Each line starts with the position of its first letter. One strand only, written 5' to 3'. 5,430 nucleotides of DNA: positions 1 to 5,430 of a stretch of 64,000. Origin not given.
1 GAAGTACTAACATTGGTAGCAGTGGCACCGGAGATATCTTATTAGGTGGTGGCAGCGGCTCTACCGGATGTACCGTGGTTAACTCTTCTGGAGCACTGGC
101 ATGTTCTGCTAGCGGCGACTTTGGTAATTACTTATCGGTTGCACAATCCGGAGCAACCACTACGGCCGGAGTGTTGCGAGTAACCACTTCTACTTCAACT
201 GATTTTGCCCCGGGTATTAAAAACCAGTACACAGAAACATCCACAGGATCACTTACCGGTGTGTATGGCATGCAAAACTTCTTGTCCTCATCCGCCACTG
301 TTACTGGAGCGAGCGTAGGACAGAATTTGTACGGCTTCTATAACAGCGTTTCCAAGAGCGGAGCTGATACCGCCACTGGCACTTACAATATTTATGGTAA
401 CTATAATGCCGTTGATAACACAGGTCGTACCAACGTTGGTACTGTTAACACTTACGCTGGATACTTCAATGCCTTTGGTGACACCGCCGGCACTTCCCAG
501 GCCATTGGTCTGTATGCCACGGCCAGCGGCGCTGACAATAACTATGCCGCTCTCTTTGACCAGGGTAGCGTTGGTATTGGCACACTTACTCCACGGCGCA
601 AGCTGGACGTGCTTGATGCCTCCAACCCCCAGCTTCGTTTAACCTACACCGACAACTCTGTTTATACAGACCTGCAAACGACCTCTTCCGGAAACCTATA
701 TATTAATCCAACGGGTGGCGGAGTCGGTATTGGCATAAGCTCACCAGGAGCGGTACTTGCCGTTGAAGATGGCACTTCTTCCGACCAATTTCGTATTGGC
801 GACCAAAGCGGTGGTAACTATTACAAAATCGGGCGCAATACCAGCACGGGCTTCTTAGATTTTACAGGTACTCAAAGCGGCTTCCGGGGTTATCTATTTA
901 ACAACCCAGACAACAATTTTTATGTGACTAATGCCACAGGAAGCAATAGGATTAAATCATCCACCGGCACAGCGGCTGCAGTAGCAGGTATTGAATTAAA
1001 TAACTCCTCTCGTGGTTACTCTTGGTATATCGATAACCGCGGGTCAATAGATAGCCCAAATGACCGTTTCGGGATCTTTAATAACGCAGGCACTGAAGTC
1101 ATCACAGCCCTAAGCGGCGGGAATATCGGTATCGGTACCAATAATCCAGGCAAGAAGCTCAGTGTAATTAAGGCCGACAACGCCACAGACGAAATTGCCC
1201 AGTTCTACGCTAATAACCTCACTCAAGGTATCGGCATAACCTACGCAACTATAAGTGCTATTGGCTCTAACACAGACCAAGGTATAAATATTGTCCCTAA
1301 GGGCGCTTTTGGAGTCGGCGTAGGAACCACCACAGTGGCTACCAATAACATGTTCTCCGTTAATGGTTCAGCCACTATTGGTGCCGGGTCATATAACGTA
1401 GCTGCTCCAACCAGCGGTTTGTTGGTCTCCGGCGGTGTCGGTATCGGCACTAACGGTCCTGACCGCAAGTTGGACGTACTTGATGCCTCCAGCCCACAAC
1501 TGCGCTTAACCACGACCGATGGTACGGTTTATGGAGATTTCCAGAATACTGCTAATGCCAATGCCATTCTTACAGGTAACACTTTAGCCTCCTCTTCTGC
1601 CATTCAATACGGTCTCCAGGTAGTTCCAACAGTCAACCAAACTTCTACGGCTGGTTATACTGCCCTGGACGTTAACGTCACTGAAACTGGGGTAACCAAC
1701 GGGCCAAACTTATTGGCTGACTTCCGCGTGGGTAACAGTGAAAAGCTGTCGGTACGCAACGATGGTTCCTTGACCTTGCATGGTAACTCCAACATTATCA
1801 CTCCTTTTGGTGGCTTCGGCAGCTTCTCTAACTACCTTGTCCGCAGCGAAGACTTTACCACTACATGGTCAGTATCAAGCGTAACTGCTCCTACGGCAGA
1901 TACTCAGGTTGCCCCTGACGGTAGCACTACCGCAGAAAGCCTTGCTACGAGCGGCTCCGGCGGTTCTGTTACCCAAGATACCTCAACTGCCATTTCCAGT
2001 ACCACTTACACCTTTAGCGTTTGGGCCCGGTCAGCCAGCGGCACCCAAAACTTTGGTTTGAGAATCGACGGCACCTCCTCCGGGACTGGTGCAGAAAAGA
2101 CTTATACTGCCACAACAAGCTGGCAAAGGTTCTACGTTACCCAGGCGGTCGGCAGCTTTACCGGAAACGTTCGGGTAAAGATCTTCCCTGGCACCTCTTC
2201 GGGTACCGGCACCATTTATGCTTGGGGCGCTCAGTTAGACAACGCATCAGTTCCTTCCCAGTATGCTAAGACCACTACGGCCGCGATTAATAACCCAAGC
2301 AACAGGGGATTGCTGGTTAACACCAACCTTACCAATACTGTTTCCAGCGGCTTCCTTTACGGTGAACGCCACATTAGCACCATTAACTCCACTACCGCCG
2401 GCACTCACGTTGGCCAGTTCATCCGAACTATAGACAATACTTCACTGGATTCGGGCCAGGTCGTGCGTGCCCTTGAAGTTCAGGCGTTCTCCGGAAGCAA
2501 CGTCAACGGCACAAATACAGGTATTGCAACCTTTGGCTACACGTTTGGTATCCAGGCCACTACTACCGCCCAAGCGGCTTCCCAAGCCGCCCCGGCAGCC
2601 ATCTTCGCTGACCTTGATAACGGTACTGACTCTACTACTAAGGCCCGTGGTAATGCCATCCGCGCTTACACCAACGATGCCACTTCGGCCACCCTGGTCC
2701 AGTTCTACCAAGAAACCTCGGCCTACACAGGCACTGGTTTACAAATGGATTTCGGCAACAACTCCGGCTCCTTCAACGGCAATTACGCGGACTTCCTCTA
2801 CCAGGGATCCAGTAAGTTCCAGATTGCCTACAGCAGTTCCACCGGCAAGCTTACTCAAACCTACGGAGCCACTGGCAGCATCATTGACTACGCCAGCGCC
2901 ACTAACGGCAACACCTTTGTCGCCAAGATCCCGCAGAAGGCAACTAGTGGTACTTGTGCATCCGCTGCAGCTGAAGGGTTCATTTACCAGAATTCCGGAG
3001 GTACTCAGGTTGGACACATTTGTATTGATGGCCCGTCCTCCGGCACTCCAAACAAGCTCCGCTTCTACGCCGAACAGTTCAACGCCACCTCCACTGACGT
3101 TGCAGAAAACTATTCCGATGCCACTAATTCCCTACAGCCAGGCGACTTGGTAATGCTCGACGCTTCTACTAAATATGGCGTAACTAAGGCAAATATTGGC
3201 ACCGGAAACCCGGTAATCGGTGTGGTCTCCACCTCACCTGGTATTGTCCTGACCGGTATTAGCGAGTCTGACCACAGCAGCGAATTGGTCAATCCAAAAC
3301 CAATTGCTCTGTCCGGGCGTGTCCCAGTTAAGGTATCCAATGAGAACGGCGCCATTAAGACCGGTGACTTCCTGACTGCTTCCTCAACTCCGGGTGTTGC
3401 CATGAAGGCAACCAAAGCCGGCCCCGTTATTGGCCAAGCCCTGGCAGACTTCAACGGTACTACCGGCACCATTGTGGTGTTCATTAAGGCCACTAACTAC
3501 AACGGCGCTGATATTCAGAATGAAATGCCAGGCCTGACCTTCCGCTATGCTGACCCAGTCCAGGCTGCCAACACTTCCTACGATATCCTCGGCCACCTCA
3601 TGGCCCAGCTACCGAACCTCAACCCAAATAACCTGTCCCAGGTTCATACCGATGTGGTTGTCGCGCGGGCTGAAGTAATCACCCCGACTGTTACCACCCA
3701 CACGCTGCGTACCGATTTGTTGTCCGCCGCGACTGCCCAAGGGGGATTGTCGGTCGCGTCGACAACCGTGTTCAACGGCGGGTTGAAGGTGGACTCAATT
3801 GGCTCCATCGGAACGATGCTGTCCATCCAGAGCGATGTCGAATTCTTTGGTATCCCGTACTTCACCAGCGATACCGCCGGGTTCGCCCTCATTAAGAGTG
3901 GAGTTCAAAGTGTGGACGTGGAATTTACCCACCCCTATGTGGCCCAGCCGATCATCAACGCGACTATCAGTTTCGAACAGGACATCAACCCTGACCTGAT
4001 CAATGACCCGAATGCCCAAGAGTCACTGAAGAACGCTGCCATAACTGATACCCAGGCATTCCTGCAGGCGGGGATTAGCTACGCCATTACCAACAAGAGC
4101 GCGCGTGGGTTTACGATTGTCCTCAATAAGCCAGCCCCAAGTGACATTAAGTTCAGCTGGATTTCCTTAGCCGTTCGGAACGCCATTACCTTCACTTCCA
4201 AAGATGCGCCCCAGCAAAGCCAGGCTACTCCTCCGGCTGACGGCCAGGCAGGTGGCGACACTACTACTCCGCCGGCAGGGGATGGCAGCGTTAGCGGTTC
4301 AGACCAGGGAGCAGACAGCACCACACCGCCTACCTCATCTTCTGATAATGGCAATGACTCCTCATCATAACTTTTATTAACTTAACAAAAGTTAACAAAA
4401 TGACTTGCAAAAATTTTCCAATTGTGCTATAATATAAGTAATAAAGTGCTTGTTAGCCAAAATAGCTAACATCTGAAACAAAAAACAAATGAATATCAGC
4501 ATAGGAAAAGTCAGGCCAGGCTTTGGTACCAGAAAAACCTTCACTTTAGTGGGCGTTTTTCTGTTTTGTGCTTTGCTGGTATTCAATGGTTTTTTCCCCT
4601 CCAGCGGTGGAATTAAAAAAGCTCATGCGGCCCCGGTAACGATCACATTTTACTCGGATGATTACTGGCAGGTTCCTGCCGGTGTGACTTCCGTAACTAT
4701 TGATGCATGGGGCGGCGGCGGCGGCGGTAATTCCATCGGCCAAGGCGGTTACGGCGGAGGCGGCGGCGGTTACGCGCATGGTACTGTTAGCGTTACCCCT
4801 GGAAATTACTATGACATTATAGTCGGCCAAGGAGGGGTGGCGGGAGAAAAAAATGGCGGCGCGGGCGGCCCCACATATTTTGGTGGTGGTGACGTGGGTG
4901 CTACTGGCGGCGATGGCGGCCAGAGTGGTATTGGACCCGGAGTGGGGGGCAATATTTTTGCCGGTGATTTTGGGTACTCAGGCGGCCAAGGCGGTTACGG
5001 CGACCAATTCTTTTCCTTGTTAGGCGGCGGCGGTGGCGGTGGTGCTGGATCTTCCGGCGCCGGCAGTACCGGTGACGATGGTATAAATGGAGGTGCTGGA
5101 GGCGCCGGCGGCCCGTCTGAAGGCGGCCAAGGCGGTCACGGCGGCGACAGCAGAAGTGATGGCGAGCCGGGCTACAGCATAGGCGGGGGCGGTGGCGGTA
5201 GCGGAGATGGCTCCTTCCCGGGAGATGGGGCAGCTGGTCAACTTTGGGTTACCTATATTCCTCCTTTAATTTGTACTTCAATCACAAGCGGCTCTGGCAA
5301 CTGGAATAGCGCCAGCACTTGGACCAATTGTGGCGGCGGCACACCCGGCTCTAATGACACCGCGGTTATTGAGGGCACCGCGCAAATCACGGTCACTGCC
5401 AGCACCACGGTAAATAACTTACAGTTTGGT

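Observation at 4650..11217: Triplicated ultra-glycine-rich domain in giant protein 2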

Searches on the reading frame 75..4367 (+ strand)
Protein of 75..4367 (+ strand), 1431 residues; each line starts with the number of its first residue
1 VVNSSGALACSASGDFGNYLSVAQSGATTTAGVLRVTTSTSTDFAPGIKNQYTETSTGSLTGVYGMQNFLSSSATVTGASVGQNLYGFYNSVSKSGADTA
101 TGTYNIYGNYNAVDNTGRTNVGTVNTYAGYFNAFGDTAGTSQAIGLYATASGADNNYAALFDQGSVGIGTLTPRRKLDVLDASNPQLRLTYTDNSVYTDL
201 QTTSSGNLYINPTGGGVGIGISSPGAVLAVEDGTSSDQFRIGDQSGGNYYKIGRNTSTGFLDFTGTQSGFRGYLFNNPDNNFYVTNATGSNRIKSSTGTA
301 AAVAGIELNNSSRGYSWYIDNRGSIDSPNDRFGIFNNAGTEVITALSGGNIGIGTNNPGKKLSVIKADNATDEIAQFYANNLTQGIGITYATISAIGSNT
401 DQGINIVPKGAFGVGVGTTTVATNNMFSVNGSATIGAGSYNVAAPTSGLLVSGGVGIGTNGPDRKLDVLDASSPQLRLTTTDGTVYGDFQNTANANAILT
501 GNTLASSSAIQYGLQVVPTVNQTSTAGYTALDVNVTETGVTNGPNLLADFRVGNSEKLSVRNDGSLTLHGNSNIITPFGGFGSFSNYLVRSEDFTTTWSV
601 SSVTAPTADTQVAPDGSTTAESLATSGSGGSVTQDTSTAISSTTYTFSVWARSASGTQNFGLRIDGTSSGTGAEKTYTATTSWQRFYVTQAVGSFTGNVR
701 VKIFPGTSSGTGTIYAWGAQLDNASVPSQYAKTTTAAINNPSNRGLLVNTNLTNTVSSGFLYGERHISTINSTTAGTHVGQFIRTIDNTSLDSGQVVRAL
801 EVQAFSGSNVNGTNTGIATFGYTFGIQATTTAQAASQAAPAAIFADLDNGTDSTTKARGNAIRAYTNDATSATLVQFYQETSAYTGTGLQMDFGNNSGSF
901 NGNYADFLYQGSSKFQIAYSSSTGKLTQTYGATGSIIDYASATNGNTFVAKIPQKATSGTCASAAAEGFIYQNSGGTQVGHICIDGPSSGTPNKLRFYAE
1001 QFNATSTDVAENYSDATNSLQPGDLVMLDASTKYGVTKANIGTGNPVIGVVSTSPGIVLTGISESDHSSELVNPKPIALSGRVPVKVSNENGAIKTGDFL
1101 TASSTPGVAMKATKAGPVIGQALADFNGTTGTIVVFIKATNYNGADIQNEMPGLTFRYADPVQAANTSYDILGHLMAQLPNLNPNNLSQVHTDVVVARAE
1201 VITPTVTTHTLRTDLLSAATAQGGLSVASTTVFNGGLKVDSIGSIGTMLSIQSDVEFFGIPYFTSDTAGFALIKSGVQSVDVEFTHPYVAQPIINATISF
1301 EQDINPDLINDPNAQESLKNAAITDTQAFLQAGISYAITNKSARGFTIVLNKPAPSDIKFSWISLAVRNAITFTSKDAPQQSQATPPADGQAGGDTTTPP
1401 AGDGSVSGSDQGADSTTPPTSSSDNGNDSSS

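Call 13: search_protein_families(library=pfam, proteins=[window:75-4367:+], max_evalue=0.01)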
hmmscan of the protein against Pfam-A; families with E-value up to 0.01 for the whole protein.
window:75-4367:+ (1431 aa): 0 families

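Call 26: search_protein_families(library=phrogs, proteins=[window:75-4367:+], max_evalue=0.01)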
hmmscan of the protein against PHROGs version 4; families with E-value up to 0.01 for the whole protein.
window:75-4367:+ (1431 aa): 1 family
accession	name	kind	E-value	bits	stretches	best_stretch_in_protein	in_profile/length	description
phrog_36078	-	unknown function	0.0056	17.9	0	447-499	10-63/73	-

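Call 27: search_protein_families(library=ncbifam, proteins=[window:75-4367:+], max_evalue=0.01)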
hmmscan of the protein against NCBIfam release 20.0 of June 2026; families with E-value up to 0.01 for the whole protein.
window:75-4367:+ (1431 aa): 1 family
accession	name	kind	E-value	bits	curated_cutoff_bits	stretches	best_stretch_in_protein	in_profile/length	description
NF048003.1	GTA_spike_fiber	domain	2.1e-20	74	36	1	585-737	7-177/182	phage head spike fiber domain-containing protein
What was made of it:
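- The upstream giant ORF carries a phage/GTA head-spike fibre domain (NF048003, 74 bits; call 27).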

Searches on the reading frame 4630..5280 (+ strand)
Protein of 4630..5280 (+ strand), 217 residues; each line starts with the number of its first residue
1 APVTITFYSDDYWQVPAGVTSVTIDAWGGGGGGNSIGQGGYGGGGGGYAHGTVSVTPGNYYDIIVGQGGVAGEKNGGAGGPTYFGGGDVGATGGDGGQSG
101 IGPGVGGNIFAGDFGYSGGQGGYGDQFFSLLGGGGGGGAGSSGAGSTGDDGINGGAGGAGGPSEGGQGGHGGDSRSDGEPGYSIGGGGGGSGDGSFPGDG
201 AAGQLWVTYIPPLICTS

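Call 6: search_protein_families(library=pfam, proteins=[window:4630-5280:+], max_evalue=10)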
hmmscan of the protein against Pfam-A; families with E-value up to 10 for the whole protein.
window:4630-5280:+ (217 aa): 1 family
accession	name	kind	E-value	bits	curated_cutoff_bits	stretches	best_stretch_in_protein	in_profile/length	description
PF21722.4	Gly_rich_2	-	7.7e-13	49.4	24.3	1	12-209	7-225/226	Glycine-rich domain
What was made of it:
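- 4630..5280 (+): Gly_rich_2 copy 1 (aa 48-264), the most divergent copy. It lacks the 'LAKGG' strand segment found in copies 2 and 3. PF21722 at 49.4 bits, profile positions 7-225 of 226 (call 6).
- The curated Pfam model is matched end to end (call 6).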

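Call 26: search_protein_families(library=phrogs, proteins=[window:4630-5280:+], max_evalue=0.01)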
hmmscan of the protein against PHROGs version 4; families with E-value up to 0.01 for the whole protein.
window:4630-5280:+ (217 aa): 4 families
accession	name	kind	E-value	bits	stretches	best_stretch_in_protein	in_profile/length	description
phrog_4205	-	unknown function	8.5e-07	30.3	1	12-99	51-147/287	-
phrog_863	-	tail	1.2e-05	25.5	1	5-203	401-594/690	tail fiber assembly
phrog_8139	-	unknown function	4.2e-05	24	1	3-202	231-435/453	-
phrog_4474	-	unknown function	7.2e-05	23.3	1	12-71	162-220/407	-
